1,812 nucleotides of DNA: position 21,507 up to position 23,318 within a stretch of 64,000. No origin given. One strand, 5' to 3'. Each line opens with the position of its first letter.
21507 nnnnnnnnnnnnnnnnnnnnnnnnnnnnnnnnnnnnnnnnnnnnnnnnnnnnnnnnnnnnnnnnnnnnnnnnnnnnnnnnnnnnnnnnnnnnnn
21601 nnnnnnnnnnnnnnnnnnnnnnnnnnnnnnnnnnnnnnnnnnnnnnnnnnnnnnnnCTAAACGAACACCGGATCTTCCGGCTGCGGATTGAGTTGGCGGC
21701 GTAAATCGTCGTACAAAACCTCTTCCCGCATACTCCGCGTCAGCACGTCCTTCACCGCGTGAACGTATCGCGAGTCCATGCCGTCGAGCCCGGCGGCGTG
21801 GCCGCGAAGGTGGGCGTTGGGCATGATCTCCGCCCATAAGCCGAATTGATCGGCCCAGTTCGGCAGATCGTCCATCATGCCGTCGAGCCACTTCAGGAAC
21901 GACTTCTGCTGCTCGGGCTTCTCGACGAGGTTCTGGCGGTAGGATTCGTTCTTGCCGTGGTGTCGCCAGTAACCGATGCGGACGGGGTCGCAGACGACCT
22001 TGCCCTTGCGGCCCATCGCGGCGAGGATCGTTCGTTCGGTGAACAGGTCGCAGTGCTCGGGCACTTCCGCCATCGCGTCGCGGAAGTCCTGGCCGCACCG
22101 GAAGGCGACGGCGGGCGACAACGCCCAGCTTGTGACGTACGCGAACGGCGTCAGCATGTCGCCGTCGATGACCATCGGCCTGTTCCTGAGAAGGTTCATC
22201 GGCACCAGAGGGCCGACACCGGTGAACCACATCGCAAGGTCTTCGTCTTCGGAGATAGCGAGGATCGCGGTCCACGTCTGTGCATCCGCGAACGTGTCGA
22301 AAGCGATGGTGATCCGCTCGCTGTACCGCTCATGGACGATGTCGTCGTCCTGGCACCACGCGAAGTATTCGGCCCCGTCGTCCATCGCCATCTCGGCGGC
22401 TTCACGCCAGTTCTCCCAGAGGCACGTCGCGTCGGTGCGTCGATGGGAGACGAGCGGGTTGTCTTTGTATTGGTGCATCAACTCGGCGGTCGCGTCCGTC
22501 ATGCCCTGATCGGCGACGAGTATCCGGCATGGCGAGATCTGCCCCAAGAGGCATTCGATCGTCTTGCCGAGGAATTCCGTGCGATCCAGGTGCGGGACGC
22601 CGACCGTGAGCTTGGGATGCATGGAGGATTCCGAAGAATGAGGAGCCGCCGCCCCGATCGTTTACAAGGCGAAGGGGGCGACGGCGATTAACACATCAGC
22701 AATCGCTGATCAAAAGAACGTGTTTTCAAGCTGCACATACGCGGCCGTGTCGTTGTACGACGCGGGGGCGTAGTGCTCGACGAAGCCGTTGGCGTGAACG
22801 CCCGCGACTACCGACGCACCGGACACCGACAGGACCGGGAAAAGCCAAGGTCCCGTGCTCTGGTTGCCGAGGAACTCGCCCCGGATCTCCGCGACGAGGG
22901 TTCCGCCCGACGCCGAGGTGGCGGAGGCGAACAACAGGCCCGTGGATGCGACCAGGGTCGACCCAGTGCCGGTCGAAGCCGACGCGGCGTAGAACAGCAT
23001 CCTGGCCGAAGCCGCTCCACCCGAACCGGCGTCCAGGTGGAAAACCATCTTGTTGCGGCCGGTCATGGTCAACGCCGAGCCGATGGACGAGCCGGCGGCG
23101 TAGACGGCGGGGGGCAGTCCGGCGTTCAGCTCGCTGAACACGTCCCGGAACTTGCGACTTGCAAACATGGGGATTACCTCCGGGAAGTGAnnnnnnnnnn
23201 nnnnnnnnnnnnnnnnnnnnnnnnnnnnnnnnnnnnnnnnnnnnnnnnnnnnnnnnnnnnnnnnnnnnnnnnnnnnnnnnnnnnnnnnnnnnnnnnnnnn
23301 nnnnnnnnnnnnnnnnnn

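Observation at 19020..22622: Glycosylation-type island inserted inside the late structural operon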

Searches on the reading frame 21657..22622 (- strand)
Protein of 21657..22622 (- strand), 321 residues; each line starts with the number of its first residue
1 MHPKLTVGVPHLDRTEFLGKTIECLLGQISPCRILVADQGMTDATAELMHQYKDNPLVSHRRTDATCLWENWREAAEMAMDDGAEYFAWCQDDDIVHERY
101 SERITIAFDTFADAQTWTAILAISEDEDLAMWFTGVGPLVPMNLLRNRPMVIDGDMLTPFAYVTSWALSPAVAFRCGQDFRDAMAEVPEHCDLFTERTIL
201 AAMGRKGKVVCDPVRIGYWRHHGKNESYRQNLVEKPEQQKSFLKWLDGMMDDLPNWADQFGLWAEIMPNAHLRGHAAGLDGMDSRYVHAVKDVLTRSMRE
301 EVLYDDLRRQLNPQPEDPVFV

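Call 3: search_protein_families(library=pfam, proteins=[window:21657-22622:-], max_evalue=0.01)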
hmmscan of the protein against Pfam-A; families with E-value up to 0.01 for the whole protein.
window:21657-22622:- (321 aa): 1 family
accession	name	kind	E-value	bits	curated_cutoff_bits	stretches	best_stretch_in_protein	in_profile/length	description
PF00535.33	Glycos_transf_2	-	4.3e-08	33.7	23.3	1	7-132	2-127/168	Glycosyl transferase family 2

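Call 4: search_protein_families(library=phrogs, proteins=[window:21657-22622:-], max_evalue=0.01)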
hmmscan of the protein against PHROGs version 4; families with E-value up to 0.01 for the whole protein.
window:21657-22622:- (321 aa): 0 families

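Call 10: search_protein_families(library=ncbifam, proteins=[window:21657-22622:-], max_evalue=0.1)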
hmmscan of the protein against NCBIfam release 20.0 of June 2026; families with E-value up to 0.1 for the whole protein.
window:21657-22622:- (321 aa): 3 families
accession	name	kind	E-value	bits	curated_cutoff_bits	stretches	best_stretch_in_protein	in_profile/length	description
TIGR04440.1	glyco_TIGR04440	domain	3.1e-05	23.8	70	1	4-96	1-94/215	TIGR00180 family glycosyltransferase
NF007482.0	PRK10073.1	equivalog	0.012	14.6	423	1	3-114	6-117/334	glycosyltransferase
TIGR03469.1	HpnB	hypoth_equivalog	0.018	14.1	379.25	1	2-98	43-149/386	hopene-associated glycosyltransferase HpnB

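Call 14: search_solved_structures(query=window:21657-22622:-, max_evalue=0.1)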
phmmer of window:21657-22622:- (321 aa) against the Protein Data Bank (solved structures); distinct sequences matched with E-value up to 0.1: 0.

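Call 22: find_homologous_proteins(query=window:21660-22622:-)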
Query window:21660-22622:- (321 aa): 96 proteins with E <= 0.001 among 989 candidates.
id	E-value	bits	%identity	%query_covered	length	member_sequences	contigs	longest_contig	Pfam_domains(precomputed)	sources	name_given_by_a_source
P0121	2.7e-224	762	100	100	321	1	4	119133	PF00535.33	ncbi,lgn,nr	ncbi:MAG: glycosyltransferase family A protein [Candidatus Pacebacteria bacterium]|nr:glycosyltransf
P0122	2.3e-170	584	76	100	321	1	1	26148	PF00535.33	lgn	-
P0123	4.9e-168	577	74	100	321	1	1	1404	PF00535.33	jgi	jgi:glycosyltransferase involved in cell wall biosynthesis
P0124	1.8e-167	575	74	100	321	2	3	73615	PF00535.33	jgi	jgi:glycosyltransferase involved in cell wall biosynthesis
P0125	1.0e-161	556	74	100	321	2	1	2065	PF00535.33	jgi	jgi:hypothetical protein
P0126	3.4e-155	534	70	100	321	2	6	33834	PF00535.33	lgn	-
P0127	5.7e-155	534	70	100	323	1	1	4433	PF00535.33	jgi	jgi:hypothetical protein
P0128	9.6e-154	530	70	100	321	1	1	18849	PF00535.33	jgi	jgi:glycosyltransferase involved in cell wall biosynthesis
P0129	2.0e-153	529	70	100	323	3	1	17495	-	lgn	-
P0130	1.1e-145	503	68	100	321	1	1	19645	PF00535.33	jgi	jgi:glycosyltransferase involved in cell wall biosynthesis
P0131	1.9e-144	499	67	100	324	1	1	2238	PF00535.33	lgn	-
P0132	3.1e-141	489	64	100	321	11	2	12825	PF00535.33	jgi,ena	-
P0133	5.8e-132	458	60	100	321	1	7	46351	PF00535.33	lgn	-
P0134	5.0e-120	419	56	98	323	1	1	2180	PF00535.33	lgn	-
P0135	5.9e-120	419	55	100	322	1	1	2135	PF00535.33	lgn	-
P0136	8.8e-120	418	56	100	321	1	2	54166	PF00535.33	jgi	jgi:glycosyltransferase involved in cell wall biosynthesis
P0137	4.9e-119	416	56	97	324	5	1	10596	PF00535.33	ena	-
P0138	5.5e-119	415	54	100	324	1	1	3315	PF00535.33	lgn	-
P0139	7.0e-118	412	55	100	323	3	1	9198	PF00535.33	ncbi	-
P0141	1.6e-112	394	55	97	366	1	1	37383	PF00535.33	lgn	-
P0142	2.2e-112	394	54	98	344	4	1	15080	PF00535.33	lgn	-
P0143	9.8e-110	385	53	98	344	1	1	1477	PF00535.33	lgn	-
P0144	1.2e-93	332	48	93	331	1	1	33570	PF00535.33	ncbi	-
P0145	1.4e-89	319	49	91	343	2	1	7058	PF00535.33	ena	-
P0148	9.2e-88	313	47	92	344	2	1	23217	PF00535.33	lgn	-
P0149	3.7e-84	301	50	93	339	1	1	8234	PF00535.33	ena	-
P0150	3.8e-84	301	46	98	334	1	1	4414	PF00535.33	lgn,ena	-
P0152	3.3e-79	285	56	68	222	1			PF00535.33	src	-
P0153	4.4e-79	284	47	93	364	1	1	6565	PF00535.33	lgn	-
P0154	8.2e-78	280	43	100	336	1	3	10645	PF00535.33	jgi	jgi:glycosyltransferase involved in cell wall biosynthesis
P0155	1.5e-77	279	44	93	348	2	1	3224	PF00535.33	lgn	-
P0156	1.8e-75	272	45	94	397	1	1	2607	PF00535.33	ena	-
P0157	3.6e-75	271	45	93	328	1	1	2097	PF00535.33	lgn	-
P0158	6.3e-75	271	42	97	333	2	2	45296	PF00535.33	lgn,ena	-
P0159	1.2e-74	270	44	93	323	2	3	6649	PF00535.33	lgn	-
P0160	5.5e-74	268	42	98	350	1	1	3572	PF00535.33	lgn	-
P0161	5.8e-74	267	45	93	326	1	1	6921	PF00535.33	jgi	-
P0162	6.5e-74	267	45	93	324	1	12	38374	PF00535.33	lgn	-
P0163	1.1e-73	267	42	98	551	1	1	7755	PF00535.33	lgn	-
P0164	4.1e-72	261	43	91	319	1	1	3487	PF00535.33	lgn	-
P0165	5.3e-72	261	44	93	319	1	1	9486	PF00535.33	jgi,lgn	jgi:glycosyltransferase involved in cell wall biosynthesis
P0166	9.1e-71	257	43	93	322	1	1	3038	PF00535.33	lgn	-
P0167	1.7e-70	256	43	93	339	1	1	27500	PF00535.33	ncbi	-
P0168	3.3e-69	252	42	93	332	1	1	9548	PF00535.33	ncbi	-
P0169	4.7e-69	251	42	93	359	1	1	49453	PF00535.33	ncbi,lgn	-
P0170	1.1e-68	250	41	93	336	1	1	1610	PF00535.33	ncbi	-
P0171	1.8e-67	246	43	93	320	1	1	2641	PF00535.33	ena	-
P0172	2.4e-67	246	45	85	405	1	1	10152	PF00535.33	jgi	jgi:hypothetical protein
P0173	6.5e-67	244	44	86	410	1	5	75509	PF00535.33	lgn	-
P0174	7.2e-67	244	43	93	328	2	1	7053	PF00535.33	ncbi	-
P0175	1.3e-66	243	42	94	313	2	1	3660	PF00535.33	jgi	jgi:hypothetical protein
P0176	1.8e-66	243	43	87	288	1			PF00535.33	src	-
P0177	2.1e-66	243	40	93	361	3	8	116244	PF00535.33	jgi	jgi:hypothetical protein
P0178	2.2e-66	243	42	93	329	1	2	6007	PF00535.33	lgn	-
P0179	7.1e-66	241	41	98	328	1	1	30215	PF00535.33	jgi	jgi:Glycosyl transferase family 2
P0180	1.1e-65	240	43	92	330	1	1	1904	PF00535.33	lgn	-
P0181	6.5e-65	238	40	93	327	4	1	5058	PF00535.33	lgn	-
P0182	2.5e-64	236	42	93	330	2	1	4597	PF00535.33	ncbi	-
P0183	2.6e-64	236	41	99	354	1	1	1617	PF00535.33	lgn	-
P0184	8.4e-64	234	46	81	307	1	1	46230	PF00535.33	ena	-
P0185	1.5e-63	233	41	93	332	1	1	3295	PF00535.33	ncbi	-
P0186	2.1e-62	229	41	92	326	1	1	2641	PF13641.13,PF00535.33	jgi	jgi:glycosyltransferase involved in cell wall biosynthesis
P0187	5.6e-62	228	40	93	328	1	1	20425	PF00535.33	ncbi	-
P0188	1.2e-61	227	38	98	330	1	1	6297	PF00535.33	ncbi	-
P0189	3.2e-61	226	38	94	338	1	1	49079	PF00535.33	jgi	jgi:hypothetical protein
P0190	3.4e-61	225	42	82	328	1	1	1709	PF00535.33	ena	-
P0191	2.2e-60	223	38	95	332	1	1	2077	PF00535.33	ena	-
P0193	2.5e-59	219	39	95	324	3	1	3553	PF00535.33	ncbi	-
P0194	2.5e-59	219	38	93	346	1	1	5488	PF00535.33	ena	-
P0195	4.6e-59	218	43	82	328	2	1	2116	PF00535.33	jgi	-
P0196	7.0e-59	218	38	93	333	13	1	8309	PF00535.33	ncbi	-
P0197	1.2e-58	217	37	98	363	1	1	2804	PF00535.33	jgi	jgi:glycosyltransferase involved in cell wall biosynthesis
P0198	7.5e-58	215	40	86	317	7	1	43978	PF00535.33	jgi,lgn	jgi:hypothetical protein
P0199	9.5e-58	214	39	94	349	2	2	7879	PF00535.33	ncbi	-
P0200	1.3e-56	210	40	86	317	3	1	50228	PF00535.33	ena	-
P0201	4.7e-56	209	41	84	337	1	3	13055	PF00535.33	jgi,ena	-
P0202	5.5e-56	208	41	81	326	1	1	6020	PF00535.33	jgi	jgi:glycosyltransferase involved in cell wall biosynthesis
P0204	2.2e-54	203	37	93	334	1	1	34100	PF00535.33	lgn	-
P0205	3.3e-54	203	39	94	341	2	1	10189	PF00535.33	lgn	-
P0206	3.9e-54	202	39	93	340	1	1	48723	PF00535.33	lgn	-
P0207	1.1e-53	201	38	93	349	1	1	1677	PF00535.33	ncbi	-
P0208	2.3e-52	196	36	99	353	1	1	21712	PF00535.33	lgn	-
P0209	2.3e-52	196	40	86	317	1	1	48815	PF00535.33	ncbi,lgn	-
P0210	4.3e-51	192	35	99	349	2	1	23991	PF00535.33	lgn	-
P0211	4.1e-50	189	36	97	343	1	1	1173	PF00535.33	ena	-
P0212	9.8e-50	188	38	93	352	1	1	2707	PF00535.33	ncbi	-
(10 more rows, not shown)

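Call 23: find_encoding_contigs(protein=P0124, flank=10000, max_places=2)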
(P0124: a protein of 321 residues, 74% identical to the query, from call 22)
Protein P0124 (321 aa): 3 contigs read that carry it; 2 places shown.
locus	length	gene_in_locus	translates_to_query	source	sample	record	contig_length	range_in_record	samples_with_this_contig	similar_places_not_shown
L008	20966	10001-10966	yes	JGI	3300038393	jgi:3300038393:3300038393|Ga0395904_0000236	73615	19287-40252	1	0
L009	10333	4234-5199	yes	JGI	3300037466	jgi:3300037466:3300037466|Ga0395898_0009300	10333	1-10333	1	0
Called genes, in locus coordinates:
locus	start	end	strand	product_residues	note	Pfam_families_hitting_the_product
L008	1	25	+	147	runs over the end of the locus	-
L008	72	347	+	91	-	-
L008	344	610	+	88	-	-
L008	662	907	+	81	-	-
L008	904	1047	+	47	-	-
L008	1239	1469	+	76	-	-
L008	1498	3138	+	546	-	PF04860:Phage_portal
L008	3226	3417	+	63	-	-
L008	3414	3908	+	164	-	-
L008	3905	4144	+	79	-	-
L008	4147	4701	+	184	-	-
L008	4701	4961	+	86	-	-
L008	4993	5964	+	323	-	-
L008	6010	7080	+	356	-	PF05065:Phage_capsid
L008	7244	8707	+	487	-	PF05065:Phage_capsid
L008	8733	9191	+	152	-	-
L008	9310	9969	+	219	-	PF13392:HNH_3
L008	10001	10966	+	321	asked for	PF00535:Glycos_transf_2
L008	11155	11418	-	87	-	-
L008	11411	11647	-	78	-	-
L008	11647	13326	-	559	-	PF07021:MetW (weak), PF13489:Methyltransf_23, PF08241:Methyltransf_11 (weak), PF08242:Methyltransf_12, PF13649:Methyltransf_25 (weak), PF13847:Methyltransf_31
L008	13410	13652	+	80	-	-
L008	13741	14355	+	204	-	-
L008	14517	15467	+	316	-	-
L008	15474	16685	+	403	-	-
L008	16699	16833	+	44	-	-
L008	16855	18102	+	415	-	PF24163:HCP (faint)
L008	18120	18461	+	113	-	-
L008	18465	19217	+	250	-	-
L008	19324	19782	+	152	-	-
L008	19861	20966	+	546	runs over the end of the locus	-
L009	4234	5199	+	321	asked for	PF00535:Glycos_transf_2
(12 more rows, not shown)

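Call 24: find_encoding_contigs(protein=P0173, flank=10000, max_places=2)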
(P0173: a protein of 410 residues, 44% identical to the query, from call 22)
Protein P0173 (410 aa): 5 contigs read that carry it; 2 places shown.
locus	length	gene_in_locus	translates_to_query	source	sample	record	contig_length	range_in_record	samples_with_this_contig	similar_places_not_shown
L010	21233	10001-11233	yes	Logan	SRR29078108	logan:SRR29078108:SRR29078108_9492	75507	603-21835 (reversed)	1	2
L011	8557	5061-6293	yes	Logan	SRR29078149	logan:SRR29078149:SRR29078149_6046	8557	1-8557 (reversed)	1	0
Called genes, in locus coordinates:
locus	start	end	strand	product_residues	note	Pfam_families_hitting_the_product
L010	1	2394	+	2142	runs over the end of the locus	PF01833:TIG, PF20144:TIG_SUH (faint), PF01833:TIG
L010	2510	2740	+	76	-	-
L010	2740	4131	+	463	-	-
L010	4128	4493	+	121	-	-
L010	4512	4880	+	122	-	-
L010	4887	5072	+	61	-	-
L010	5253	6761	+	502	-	PF05065:Phage_capsid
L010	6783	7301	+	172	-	-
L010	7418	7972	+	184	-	PF13392:HNH_3, PF00847:AP2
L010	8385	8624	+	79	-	-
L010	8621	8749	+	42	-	-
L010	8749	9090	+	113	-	-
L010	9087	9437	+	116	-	-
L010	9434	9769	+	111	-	-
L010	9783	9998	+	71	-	-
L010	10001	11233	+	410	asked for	PF00535:Glycos_transf_2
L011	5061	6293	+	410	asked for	PF00535:Glycos_transf_2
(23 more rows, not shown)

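Call 25: find_encoding_contigs(protein=P0177, flank=10000, max_places=2)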
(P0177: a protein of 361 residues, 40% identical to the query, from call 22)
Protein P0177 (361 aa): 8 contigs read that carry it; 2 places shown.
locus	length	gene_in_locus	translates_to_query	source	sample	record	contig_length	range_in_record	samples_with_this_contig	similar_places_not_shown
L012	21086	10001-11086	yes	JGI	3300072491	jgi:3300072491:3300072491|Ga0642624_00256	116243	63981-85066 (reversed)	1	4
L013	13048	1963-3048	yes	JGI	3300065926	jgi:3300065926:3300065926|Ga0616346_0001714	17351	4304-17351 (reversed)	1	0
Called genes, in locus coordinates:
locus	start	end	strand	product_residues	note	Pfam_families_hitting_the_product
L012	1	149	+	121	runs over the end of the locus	-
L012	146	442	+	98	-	-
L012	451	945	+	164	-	PF04883:HK97-gp10_like (weak)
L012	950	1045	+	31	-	-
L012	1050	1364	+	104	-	-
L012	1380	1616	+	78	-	-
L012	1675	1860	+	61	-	-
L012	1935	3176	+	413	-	PF05065:Phage_capsid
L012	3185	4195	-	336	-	PF01541:GIY-YIG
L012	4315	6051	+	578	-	-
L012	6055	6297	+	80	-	PF20137:BubE (weak)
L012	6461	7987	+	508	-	PF05065:Phage_capsid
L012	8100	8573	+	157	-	-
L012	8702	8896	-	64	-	-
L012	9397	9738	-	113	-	-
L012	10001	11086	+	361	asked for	PF00535:Glycos_transf_2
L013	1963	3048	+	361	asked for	PF00535:Glycos_transf_2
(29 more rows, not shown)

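Call 33: find_related_loci(query=A3, collection=viral_contigs, flank=10000)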
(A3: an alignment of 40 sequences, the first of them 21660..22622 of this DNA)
Query A3 (321 aa) in viral_contigs; peptide patterns used: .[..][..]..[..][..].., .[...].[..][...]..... (x = any residue, [..] = any of these).
17 stretches matched a pattern; 11 encode a relative of the query (tblastn E <= 1e-3); 10 distinct loci.
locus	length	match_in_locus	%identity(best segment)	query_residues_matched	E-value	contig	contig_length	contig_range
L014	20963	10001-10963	74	1-321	5e-169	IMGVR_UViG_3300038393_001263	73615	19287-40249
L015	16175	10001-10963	68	1-321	4e-141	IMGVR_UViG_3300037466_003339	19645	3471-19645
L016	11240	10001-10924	48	4-298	2e-97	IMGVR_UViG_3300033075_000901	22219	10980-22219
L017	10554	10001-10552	73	1-184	3e-86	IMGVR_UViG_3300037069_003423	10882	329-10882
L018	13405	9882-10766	45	3-302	4e-80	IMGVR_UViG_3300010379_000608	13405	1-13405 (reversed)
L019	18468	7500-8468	55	1-321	1e-121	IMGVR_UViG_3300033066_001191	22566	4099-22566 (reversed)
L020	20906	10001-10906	40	3-302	1e-66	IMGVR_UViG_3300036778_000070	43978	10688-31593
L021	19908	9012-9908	37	3-299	6e-66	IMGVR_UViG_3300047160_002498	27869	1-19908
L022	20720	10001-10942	38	1-302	8e-58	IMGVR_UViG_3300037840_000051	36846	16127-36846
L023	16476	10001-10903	35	3-302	4e-50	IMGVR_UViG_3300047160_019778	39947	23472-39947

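Call 34: search_solved_structures(query=A3, max_evalue=1)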
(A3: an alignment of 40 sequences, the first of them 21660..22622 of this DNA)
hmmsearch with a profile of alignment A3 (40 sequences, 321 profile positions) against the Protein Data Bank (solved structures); distinct sequences matched with E-value up to 1: 28.
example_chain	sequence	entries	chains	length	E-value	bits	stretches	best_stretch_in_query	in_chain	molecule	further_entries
2z87_A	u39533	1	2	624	1.3e-17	67.2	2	5-141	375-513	Chondroitin synthase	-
2z86_A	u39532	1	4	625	1.3e-17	67.2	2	5-141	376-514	Chondroitin synthase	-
3bcv_A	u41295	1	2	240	9.4e-07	31.5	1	4-98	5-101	Putative glycosyltransferase protein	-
5tze_C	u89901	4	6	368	1.2e-06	31.2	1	5-107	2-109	Glycosyl transferase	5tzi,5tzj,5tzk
5tz8_A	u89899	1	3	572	2e-06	30.4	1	5-107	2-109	Glycosyl transferase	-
5hea_A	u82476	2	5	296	4.6e-06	29.3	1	7-106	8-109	Putative glycosyltransferase (GalT1)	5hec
1h7l_A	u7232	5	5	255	3.7e-05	26.3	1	4-140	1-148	SPORE COAT POLYSACCHARIDE BIOSYNTHESIS PROTEIN SPSA | PROTEIN (SPORE COAT POLYSACCHARIDE BIOSYNTHESIS PROTEIN SPSA)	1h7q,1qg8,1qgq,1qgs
6p61_A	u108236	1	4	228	0.00036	23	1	3-105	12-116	Glycosyltransferase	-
6h1j_A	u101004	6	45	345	0.00046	22.7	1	5-98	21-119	Probable ss-1,3-N-acetylglucosaminyltransferase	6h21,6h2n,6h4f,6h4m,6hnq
9omh_A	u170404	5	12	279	0.0027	20.2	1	6-94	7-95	Glycosyltransferase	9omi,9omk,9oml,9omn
9omm_A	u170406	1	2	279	0.0027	20.1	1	6-94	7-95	Glycosyltransferase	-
9omj_A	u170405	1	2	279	0.003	20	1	6-94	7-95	Glycosyltransferase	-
3l7j_A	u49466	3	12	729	0.0032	19.9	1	5-96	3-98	Teichoic acid biosynthesis protein F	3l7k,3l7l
3l7m_A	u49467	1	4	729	0.0044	19.5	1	5-96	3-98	Teichoic acid biosynthesis protein F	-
3l7i_A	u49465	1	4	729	0.0045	19.4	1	5-96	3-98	Teichoic acid biosynthesis protein F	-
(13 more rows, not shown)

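Call 52: search_protein_families(library=pfam, proteins=[L021:10119-11792:+, L021:11951-15592:+, L021:15816-16538:+, L021:17210-18169:+, L023:11017-11682:-, L023:13411-14601:-, L023:11947-12444:-, L021:8497-9003:+], max_evalue=0.001)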
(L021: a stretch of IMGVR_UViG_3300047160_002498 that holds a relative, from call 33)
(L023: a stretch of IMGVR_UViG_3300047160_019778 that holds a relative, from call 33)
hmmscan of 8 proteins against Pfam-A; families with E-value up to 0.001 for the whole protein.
L021:10119-11792:+ (557 aa): 0 families

L021:11951-15592:+ (1213 aa): 1 family
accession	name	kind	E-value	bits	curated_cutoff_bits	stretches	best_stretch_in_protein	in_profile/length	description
PF13385.13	Laminin_G_3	-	2.8e-09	37.7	27.6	1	13-161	9-150/151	Concanavalin A-like lectin/glucanases superfamily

L021:15816-16538:+ (240 aa): 1 family
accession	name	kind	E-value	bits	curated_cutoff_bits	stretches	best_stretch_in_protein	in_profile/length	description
PF13578.12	Methyltransf_24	-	1e-06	30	26.3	1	103-178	25-104/105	Methyltransferase domain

L021:17210-18169:+ (319 aa): 1 family
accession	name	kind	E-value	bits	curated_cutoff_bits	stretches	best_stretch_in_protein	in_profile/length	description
PF00535.33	Glycos_transf_2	-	1e-07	32.4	23.3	1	8-121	2-114/168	Glycosyl transferase family 2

L023:11017-11682:- (221 aa): 0 families

L023:13411-14601:- (396 aa): 0 families

L023:11947-12444:- (165 aa): 0 families

L021:8497-9003:+ (168 aa): 0 families

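Call 56: search_dna_similar(query=window:21660-22622:-, collection=phages, mode=protein, max_evalue=0.001)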
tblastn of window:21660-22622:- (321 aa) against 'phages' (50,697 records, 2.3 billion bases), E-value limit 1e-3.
No match.

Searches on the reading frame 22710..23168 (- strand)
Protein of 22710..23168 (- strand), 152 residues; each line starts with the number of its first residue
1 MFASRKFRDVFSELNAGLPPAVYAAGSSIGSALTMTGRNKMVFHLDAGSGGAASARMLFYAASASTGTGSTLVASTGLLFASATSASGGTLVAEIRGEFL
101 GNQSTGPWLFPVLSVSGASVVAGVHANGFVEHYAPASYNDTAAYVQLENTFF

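Call 3: search_protein_families(library=pfam, proteins=[window:22710-23168:-], max_evalue=0.01)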
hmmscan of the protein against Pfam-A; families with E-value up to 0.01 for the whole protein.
window:22710-23168:- (152 aa): 0 families

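Call 4: search_protein_families(library=phrogs, proteins=[window:22710-23168:-], max_evalue=0.01)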
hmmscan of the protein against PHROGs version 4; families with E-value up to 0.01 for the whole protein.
window:22710-23168:- (152 aa): 0 families

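Call 10: search_protein_families(library=ncbifam, proteins=[window:22710-23168:-], max_evalue=0.1)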
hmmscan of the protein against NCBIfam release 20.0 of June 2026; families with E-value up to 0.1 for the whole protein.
window:22710-23168:- (152 aa): 0 families

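Call 69: search_solved_structures(query=A5, max_evalue=1)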
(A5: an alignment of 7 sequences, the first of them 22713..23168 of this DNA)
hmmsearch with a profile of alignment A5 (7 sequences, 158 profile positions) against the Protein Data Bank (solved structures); distinct sequences matched with E-value up to 1: 0.

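Call 70: search_protein_families(library=phrogs, alignment_id=A5, max_evalue=0.01)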
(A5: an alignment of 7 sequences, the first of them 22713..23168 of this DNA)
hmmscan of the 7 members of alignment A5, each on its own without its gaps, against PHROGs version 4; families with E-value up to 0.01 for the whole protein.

A. member 1, window:22713-23168:- (152 aa): 0 families

B. families by the number of members that match (of 7 scanned): 0 families
